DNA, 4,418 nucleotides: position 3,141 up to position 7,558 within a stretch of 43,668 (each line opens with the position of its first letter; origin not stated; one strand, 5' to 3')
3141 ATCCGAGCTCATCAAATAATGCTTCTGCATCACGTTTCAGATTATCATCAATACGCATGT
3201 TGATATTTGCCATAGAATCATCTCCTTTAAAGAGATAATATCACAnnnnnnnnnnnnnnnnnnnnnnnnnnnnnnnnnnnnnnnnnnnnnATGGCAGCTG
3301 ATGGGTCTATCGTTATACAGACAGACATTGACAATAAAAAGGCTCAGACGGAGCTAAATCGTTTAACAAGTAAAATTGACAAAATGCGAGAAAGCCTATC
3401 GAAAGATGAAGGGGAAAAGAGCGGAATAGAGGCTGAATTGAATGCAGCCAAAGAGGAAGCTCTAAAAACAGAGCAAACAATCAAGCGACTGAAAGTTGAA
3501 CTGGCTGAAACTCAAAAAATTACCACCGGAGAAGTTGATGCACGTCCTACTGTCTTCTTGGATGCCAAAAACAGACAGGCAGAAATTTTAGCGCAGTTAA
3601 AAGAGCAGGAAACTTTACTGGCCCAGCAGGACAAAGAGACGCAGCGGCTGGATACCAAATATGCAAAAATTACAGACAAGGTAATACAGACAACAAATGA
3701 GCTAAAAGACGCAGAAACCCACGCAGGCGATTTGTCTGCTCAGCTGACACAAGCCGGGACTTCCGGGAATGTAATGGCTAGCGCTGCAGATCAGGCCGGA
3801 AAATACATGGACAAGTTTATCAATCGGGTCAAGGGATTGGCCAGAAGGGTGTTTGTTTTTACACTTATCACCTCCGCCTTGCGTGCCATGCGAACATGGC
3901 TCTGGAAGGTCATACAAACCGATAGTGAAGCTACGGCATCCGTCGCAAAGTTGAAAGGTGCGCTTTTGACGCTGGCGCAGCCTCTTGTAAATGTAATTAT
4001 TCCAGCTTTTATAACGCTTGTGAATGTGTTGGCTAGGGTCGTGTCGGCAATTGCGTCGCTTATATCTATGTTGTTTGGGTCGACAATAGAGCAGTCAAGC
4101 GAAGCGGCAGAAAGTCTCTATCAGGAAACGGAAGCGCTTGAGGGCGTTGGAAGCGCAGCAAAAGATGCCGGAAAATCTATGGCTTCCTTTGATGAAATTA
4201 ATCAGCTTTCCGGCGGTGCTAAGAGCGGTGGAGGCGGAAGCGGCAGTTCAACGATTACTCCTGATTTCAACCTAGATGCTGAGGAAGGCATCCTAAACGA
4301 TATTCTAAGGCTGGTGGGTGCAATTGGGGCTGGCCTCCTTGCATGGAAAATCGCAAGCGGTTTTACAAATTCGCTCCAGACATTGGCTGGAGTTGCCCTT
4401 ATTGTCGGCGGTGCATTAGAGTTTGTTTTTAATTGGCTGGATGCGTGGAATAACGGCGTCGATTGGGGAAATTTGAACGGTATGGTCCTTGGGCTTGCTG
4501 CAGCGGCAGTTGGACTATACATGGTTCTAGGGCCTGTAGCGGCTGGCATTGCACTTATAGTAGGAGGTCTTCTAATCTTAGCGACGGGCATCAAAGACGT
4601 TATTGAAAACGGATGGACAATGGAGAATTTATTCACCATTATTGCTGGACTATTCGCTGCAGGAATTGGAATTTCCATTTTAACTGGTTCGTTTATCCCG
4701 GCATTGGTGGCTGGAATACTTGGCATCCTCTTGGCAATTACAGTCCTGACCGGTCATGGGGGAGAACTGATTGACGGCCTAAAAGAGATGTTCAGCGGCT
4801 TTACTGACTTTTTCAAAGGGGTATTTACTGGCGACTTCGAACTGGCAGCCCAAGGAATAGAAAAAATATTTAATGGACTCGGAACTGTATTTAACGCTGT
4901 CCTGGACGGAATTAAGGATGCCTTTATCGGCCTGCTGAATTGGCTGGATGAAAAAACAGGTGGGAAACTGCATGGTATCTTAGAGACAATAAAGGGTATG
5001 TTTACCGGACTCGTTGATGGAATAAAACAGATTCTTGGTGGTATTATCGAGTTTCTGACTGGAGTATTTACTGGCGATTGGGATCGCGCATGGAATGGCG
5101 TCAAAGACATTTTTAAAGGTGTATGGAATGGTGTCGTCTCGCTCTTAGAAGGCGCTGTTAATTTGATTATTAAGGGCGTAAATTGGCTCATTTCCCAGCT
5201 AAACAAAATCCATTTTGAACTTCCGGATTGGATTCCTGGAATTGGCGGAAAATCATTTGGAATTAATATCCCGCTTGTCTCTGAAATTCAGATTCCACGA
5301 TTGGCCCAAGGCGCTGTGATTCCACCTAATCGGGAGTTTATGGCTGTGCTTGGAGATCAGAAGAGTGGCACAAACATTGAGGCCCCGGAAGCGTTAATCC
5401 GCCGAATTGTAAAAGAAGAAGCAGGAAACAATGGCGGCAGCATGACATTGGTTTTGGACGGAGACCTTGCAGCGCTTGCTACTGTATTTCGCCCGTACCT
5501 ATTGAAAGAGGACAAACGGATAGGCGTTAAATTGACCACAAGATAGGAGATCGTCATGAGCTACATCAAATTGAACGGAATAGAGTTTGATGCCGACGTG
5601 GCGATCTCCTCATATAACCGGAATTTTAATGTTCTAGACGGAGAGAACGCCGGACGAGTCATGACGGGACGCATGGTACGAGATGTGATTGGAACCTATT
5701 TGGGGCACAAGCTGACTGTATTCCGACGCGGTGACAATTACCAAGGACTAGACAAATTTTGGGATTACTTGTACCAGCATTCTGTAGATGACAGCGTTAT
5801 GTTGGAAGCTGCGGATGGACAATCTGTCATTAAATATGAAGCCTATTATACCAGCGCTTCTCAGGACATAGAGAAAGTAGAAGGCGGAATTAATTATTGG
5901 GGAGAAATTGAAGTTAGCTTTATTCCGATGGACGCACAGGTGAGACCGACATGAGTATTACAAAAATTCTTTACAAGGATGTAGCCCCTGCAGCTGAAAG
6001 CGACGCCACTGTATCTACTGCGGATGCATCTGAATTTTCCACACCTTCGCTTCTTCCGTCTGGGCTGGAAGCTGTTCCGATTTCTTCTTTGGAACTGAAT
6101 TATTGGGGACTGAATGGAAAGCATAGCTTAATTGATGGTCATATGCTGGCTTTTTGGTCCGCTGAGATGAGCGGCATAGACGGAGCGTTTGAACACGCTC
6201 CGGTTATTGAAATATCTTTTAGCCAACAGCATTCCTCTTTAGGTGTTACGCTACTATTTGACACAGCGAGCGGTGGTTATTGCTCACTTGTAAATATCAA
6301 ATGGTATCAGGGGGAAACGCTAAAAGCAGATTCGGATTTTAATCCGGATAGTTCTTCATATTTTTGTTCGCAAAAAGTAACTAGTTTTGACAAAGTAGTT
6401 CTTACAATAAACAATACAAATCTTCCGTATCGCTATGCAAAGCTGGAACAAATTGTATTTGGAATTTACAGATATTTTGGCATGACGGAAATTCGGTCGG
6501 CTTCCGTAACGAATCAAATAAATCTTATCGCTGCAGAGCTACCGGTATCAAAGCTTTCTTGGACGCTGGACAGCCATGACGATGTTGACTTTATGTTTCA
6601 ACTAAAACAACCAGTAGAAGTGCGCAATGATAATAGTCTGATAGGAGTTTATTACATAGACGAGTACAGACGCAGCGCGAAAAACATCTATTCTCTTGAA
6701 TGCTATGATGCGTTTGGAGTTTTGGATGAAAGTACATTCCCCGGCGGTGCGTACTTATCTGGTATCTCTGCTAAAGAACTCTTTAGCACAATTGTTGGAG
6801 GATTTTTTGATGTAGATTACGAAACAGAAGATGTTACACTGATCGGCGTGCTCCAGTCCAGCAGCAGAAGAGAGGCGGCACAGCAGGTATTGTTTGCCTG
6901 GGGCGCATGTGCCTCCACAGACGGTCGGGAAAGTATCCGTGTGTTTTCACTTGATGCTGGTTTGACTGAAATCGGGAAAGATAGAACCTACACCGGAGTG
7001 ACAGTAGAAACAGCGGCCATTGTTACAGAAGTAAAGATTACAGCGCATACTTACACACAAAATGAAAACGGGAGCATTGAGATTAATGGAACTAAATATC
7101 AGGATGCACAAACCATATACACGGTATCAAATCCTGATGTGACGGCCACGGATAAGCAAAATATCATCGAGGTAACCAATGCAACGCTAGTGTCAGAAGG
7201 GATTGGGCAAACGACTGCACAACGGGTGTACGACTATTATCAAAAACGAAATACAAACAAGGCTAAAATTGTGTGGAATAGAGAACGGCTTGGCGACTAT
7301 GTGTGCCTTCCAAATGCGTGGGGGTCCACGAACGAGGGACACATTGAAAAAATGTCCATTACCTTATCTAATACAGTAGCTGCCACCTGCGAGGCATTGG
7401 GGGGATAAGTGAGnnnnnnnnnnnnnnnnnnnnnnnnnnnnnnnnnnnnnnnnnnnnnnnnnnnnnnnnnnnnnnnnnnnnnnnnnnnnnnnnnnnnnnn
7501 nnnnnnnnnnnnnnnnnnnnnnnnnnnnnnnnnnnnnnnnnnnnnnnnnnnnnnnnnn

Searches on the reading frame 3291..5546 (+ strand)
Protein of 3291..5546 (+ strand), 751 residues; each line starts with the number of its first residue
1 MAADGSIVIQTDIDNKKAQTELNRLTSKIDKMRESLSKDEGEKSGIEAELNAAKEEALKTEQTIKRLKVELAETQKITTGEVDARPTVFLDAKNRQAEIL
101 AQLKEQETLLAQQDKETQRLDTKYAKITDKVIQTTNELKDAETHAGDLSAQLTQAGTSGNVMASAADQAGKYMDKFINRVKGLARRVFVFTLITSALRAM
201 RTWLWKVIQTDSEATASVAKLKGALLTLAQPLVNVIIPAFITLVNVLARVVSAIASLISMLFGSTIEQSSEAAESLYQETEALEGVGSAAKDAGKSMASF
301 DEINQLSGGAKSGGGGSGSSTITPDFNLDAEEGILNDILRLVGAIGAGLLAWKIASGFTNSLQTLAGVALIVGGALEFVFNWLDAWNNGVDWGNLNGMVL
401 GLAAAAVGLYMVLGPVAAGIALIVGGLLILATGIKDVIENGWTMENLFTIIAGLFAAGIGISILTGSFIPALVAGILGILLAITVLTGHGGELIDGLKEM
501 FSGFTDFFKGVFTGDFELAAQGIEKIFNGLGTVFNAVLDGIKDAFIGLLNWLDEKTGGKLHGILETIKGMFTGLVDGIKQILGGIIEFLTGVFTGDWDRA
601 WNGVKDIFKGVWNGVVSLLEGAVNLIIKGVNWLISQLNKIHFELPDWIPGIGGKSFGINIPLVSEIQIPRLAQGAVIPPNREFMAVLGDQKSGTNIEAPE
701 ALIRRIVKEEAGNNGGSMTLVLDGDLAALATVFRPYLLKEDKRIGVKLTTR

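Call 3: search_protein_families(library=pfam, proteins=[window:3291-5546:+], max_evalue=0.01)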
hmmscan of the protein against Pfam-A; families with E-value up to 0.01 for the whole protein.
window:3291-5546:+ (751 aa): 0 families

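Call 8: search_protein_families(library=phrogs, proteins=[window:3291-5546:+], max_evalue=0.001)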
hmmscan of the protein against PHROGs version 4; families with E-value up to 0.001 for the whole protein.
window:3291-5546:+ (751 aa): 15 families
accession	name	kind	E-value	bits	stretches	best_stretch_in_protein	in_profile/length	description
phrog_1535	-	tail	2e-55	189.5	2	334-714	737-1105/1152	tail length tape measure protein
phrog_1272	-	tail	6.4e-14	51.7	2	578-670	1033-1103/1606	tail length tape measure protein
phrog_991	-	tail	7.3e-13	48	1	271-682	551-858/1966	tail length tape measure protein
phrog_23464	-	unknown function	5.1e-12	46.3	1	664-723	447-509/539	-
phrog_167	-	tail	1.7e-11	43.6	1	522-708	881-1066/1555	tail length tape measure protein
phrog_3981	-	tail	5e-11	43.4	1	565-675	382-491/584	tail length tape measure protein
phrog_30543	-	tail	3.1e-08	32.9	1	602-675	847-917/1167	tail length tape measure protein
phrog_58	-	tail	1.3e-07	31.4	1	2-634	171-820/1544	tail length tape measure protein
phrog_31409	-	tail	2.4e-06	27.8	1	217-296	247-329/365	tail length tape measure protein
phrog_17020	-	unknown function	3.3e-06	27.5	1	470-625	80-221/353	-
phrog_4070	-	tail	4.4e-06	26.1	1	492-642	261-399/989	tail length tape measure protein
phrog_305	-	tail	4.5e-06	26.5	1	402-630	450-650/1001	tail length tape measure protein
phrog_34082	-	tail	4.8e-05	23.3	1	602-696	443-525/579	tail length tape measure protein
phrog_4200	-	tail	0.00014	21.5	1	395-635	188-408/732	tail length tape measure protein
phrog_4704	-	tail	0.0007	19.4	0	16-175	55-195/625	tail length tape measure protein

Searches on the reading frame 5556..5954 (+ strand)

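Call 3: search_protein_families(library=pfam, proteins=[window:5556-5954:+], max_evalue=0.01)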
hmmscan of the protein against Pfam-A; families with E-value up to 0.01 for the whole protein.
window:5556-5954:+ (132 aa): 0 families

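Call 8: search_protein_families(library=phrogs, proteins=[window:5556-5954:+], max_evalue=0.001)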
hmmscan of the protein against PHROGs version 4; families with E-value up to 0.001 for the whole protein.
window:5556-5954:+ (132 aa): 1 family
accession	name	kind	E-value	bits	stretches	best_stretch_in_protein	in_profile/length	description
phrog_1194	-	unknown function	1.5e-18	67.8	1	1-124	3-124/125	-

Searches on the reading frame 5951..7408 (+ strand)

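Call 3: search_protein_families(library=pfam, proteins=[window:5951-7408:+], max_evalue=0.01)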
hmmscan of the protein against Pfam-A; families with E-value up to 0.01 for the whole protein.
window:5951-7408:+ (485 aa): 0 families

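Call 8: search_protein_families(library=phrogs, proteins=[window:5951-7408:+], max_evalue=0.001)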
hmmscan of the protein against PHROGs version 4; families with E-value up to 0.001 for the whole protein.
window:5951-7408:+ (485 aa): 3 families
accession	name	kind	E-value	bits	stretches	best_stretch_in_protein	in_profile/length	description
phrog_13879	-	unknown function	1.1e-105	355.1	1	1-480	18-540/571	-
phrog_32744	-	unknown function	9.2e-32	111.4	2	163-380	3-225/748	-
phrog_33267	-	unknown function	6.6e-12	45.1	1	45-321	46-347/923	-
